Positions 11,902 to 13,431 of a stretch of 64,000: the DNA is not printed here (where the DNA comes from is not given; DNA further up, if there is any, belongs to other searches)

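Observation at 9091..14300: Tightly coupled 5-gene operon combining G1PDH-like dehydrogenase, HutC regulator, DegT aminotransferase, atypical GH4 and ROK kinase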

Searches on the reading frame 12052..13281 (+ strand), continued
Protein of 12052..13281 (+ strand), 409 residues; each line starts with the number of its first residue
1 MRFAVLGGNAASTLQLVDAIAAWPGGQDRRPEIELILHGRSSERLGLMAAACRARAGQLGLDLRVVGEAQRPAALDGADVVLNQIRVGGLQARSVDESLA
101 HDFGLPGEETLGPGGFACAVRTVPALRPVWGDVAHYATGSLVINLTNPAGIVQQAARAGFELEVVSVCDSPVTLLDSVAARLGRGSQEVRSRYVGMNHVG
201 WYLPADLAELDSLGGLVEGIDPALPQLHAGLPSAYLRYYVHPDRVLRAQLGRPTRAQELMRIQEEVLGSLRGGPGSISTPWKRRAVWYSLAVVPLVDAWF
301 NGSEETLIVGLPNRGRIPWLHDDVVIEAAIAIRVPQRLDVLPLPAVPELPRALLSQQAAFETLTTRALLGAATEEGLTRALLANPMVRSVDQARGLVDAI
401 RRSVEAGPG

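Call 36: search_dna_similar(query=window:12052-13281:+, collection=plasmids, mode=protein, max_rows=25, max_evalue=1e-10)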
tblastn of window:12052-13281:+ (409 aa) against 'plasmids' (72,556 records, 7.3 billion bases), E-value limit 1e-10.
Records with a match: 149; places in all: 165; records where one place covers at least 80% of the query: 126.
Best place of each record, by identity: <60% 149.
By first word of the organism name: Klebsiella 32; Priestia 15; Enterobacter 14; Rahnella 13; Enterococcus 12; Clostridium 9; Lactiplantibacillus 7; Pantoea 5; Bacillus 5; Deinococcus 4; and 24 more.
By predicted mobility (MOB-suite, as given by PLSDB): non-mobilizable 94; conjugative 37; mobilizable 18.
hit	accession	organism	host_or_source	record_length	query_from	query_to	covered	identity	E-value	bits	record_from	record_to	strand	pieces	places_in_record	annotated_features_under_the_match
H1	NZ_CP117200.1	Pantoea sp. SS70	Solanum tuberosum L.,cell culture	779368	1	400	98%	30.5%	6e-29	127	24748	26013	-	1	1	6-phospho-beta-glucosidase | PTS lactose/cellobiose transporter subunit IIA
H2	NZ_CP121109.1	Pantoea sp. X85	metagenomic assembly,rabbit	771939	1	400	98%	30.5%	6e-29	126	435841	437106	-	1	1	6-phospho-beta-glucosidase | PTS lactose/cellobiose transporter subunit IIA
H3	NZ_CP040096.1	Pantoea sp. SO10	whole organism,soil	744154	1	400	98%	30.5%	6e-29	126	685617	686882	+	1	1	6-phospho-beta-glucosidase | PTS lactose/cellobiose transporter subunit IIA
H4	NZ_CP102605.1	Pantoea sp. SOD02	cell culture,urban freshwater stream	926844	1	400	98%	30.0%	5e-28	124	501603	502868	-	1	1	6-phospho-beta-glucosidase | PTS lactose/cellobiose transporter subunit IIA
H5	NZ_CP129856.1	Klebsiella pneumoniae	Homo sapiens,whole organism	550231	1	400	98%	29.6%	1e-27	122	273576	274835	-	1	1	6-phospho-beta-glucosidase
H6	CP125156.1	Klebsiella pneumoniae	-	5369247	1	400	98%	29.6%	1e-27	122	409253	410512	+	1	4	6-phospho-beta-glucosidase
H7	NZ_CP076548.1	Klebsiella pneumoniae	urine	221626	1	400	98%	29.5%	2e-22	107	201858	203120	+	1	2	6-phospho-beta-glucosidase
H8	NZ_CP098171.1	Klebsiella pneumoniae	Canis lupus familiaris,Rectal swab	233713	1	400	98%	29.5%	2e-22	107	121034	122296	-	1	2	6-phospho-beta-glucosidase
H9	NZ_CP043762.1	Paenibacillus sp. 37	whole organism,rhizosphere of Abies ...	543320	1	400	98%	29.4%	5e-26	118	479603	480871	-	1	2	6-phospho-beta-glucosidase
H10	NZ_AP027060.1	Haliovirga abyssi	-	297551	1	400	98%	29.0%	3e-31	134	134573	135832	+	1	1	6-phospho-beta-glucosidase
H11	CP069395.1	Chloroflexota bacterium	single cell,cold seep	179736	1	400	98%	28.7%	1e-20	102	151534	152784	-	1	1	6-phospho-beta-glucosidase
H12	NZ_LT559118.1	Nonomuraea gerenzanensis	-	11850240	1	332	81%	34.4%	1e-28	126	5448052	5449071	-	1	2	none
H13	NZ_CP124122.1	Enterobacter hormaechei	Homo sapiens,other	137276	1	389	95%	28.9%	7e-23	108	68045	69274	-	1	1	6-phospho-beta-glucosidase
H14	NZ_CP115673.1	Enterobacter hormaechei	Homo sapiens,other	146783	1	389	95%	28.9%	7e-23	108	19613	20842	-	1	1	6-phospho-beta-glucosidase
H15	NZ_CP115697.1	Enterobacter hormaechei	Homo sapiens,urine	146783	1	389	95%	28.9%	7e-23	108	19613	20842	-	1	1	6-phospho-beta-glucosidase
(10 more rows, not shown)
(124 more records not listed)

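Call 37: get_annotated_region(hit=H12, flank=9000)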
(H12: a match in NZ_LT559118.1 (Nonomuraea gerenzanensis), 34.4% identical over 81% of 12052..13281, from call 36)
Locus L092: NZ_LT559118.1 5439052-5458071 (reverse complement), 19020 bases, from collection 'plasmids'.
description: Nonomuraea gerenzanensis isolate nono1 plasmid I, complete sequence
organism: Nonomuraea gerenzanensis (NCBI taxid 93944)
taxonomy: Bacteria; Actinomycetota; Actinomycetes; Streptosporangiales; Streptosporangiaceae; Nonomuraea; Nonomuraea gerenzanensis
host: -; source: -; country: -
typing (MOB-suite, as given by PLSDB): non-mobilizable
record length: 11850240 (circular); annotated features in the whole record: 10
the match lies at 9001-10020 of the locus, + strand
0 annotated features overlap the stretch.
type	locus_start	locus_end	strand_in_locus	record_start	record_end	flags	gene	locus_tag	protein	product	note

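Call 40: search_solved_structures(query=L091:4757-6226:+, max_evalue=0.00001)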
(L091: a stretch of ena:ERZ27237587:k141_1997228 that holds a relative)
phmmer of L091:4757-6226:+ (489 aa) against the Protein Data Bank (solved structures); distinct sequences matched with E-value up to 0.00001: 25.
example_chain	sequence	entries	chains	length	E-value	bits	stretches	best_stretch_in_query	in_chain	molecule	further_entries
5iai_A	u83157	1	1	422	3.5e-24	88.6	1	73-428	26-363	Sugar ABC transporter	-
4rya_A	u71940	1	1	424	9e-21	77.3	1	188-412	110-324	ABC transporter substrate binding protein (Sorbitol)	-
1eu8_A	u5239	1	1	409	4.7e-19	71.7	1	92-426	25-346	TREHALOSE/MALTOSE BINDING PROTEIN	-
5ci5_A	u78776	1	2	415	5.9e-16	61.4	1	94-412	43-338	Extracellular solute-binding protein family 1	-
6dtq_A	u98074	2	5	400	1e-13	54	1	164-423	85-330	maltose-binding protein MalE3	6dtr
7nbz_A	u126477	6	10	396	1.1e-09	40.7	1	189-425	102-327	Sulfoquinovosyl binding protein | Sulfoquinovosyl glycerol-binding protein SmoF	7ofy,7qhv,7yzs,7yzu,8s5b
3jzj_A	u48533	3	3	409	5e-09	38.6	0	191-243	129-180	Acarbose/maltose binding protein GacH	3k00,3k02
3k01_A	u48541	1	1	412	5.1e-09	38.6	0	191-243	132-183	Acarbose/maltose binding protein GacH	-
5ysb_A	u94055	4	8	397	4.6e-08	35.4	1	92-443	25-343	Lin1841 protein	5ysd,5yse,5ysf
4g68_B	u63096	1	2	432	1.4e-07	33.8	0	114-231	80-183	ABC transporter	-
4g68_A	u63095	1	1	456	1.6e-07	33.6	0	114-231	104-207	ABC transporter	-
7c0x_A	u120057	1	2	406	3.2e-07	32.6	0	191-238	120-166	Sugar ABC transporter, periplasmic sugar-binding protein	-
7ehp_A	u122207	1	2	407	7.5e-07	31.4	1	190-416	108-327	chitin oligosaccahride binding protein NagB1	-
7c0r_A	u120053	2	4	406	8.9e-07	31.2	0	191-238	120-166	Sugar ABC transporter, periplasmic sugar-binding protein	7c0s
7c0o_A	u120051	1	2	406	9e-07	31.1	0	191-238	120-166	Sugar ABC transporter, periplasmic sugar-binding protein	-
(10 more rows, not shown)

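Call 41: search_solved_structures(query=L090:3745-5112:-, max_evalue=0.00001)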
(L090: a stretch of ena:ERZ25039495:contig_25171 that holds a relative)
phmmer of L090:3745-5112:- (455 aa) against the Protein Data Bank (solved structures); distinct sequences matched with E-value up to 0.00001: 20.
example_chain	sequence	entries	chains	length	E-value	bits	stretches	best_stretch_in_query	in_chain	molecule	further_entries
5iai_A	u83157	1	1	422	1.1e-39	140.1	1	68-448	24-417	Sugar ABC transporter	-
4rya_A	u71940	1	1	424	3.2e-23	85.8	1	83-446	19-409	ABC transporter substrate binding protein (Sorbitol)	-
1eu8_A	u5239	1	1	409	2.1e-22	83.1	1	72-449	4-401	TREHALOSE/MALTOSE BINDING PROTEIN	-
6dtq_A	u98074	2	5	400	1.2e-18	70.7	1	168-444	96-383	maltose-binding protein MalE3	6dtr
5ci5_A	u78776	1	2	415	3.1e-13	52.9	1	91-445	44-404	Extracellular solute-binding protein family 1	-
7nbz_A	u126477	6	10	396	2.1e-12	50.1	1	168-447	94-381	Sulfoquinovosyl binding protein | Sulfoquinovosyl glycerol-binding protein SmoF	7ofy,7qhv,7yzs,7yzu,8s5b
5ysb_A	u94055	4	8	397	3.2e-11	46.2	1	88-440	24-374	Lin1841 protein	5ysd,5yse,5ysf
3jzj_A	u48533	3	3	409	1.3e-10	44.2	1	67-386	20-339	Acarbose/maltose binding protein GacH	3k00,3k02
6lce_A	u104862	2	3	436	1.4e-10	44.1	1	175-379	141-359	ABC transporter substrate binding component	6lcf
3k01_A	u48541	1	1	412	1.7e-10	43.9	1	69-386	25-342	Acarbose/maltose binding protein GacH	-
6jam_A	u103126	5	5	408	3.4e-09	39.6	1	163-453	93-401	ABC transporter, periplasmic substrate-binding protein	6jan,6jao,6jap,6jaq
6jal_A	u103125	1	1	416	3.7e-09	39.5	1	163-453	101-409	ABC transporter, periplasmic substrate-binding protein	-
6jaz_A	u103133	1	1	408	6.5e-09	38.6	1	163-453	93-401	ABC transporter, periplasmic substrate-binding protein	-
6jai_A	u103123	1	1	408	6.8e-09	38.6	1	163-453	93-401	ABC transporter, periplasmic substrate-binding protein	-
6j9w_A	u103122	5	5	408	8.4e-09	38.3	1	163-453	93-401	ABC transporter, periplasmic substrate-binding protein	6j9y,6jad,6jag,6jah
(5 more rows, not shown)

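Call 43: search_protein_families(library=pfam, proteins=[L017:5638-6957:+, L071:3470-4402:-, L018:3709-4791:-, L008:1790-2632:+, L012:1391-3001:-, L012:3054-4307:+, L074:10724-11242:+, L022:3011-4243:+, L023:9265-10104:+, L075:2042-3361:-], max_evalue=0.0001)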
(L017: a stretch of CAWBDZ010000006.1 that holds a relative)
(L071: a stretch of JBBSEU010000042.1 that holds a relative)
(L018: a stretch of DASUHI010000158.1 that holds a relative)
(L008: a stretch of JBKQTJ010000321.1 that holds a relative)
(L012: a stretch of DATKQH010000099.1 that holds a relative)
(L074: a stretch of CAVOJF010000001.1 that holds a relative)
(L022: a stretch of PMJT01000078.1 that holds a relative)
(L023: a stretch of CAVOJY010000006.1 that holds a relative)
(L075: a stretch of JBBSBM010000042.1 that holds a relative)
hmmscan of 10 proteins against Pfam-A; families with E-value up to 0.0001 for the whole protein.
L017:5638-6957:+ (439 aa): 1 family
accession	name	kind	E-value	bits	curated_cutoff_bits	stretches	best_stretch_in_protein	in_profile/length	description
PF00528.27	BPD_transp_1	-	4.5e-21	75.8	26.4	1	245-432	7-182/184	Binding-protein-dependent transport system inner membrane component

L071:3470-4402:- (310 aa): 1 family
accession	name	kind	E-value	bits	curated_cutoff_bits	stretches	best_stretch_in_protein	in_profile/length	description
PF00528.27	BPD_transp_1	-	4.9e-17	62.7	26.4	1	84-300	2-182/184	Binding-protein-dependent transport system inner membrane component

L018:3709-4791:- (360 aa): 2 families
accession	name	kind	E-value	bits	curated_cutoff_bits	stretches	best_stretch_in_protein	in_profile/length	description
PF01068.26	DNA_ligase_A_M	-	7.1e-32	111.2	26.2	1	59-238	18-204/204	ATP dependent DNA ligase domain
PF04679.21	DNA_ligase_A_C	-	2.4e-25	89.2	27.5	1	258-352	2-94/94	ATP dependent DNA ligase C terminal region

L008:1790-2632:+ (280 aa): 5 families
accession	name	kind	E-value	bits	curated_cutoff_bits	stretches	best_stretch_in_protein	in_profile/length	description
PF00455.28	DeoRC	-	5.1e-46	157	31.8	1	102-260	2-160/160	DeoR C terminal sensor domain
PF08220.18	HTH_DeoR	-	4.8e-18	65.1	21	1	33-88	1-56/57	DeoR-like helix-turn-helix domain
PF08279.18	HTH_11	-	8.5e-08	32.4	25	1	41-74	9-43/55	HTH domain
PF00392.27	GntR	-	1.2e-06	28.5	27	1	42-84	19-62/64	Bacterial regulatory proteins, gntR family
PF25213.1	HVO_A0261_N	-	6e-05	23.3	35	0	29-81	8-59/86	HVO_A0261 N-terminal domain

L012:1391-3001:- (536 aa): 2 families
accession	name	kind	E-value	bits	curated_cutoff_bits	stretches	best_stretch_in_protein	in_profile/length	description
PF00501.34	AMP-binding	-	2.8e-73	247.4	29.9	1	33-392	3-384/384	AMP-binding enzyme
PF13193.12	AMP-binding_C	-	2.4e-23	83.3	24.5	1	442-517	1-76/76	AMP-binding enzyme C-terminal domain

L012:3054-4307:+ (417 aa): 0 families

L074:10724-11242:+ (172 aa): 1 family
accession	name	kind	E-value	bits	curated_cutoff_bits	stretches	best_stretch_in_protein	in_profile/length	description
PF02627.25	CMD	-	8.3e-22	77.4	23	1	32-116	3-84/84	Carboxymuconolactone decarboxylase family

L022:3011-4243:+ (410 aa): 2 families
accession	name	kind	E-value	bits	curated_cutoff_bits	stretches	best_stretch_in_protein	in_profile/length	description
PF01380.27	SIS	-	7.3e-20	71.5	25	1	100-223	5-129/131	SIS domain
PF13580.11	SIS_2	-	3.8e-05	24.2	27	0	141-182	96-137/138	SIS domain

L023:9265-10104:+ (279 aa): 1 family
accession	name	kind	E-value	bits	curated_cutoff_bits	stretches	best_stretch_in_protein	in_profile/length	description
PF06560.17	GPI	-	7.3e-16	58.4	20.7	1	55-202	30-171/182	Glucose-6-phosphate isomerase (GPI)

L075:2042-3361:- (439 aa): 2 families
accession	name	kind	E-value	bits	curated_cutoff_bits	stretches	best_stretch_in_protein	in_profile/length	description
PF01547.30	SBP_bac_1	-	5.4e-32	112.4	26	1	53-350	10-300/307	Bacterial extracellular solute-binding protein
PF13416.11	SBP_bac_8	-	3.6e-26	93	27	1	55-375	1-270/279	Bacterial extracellular solute-binding protein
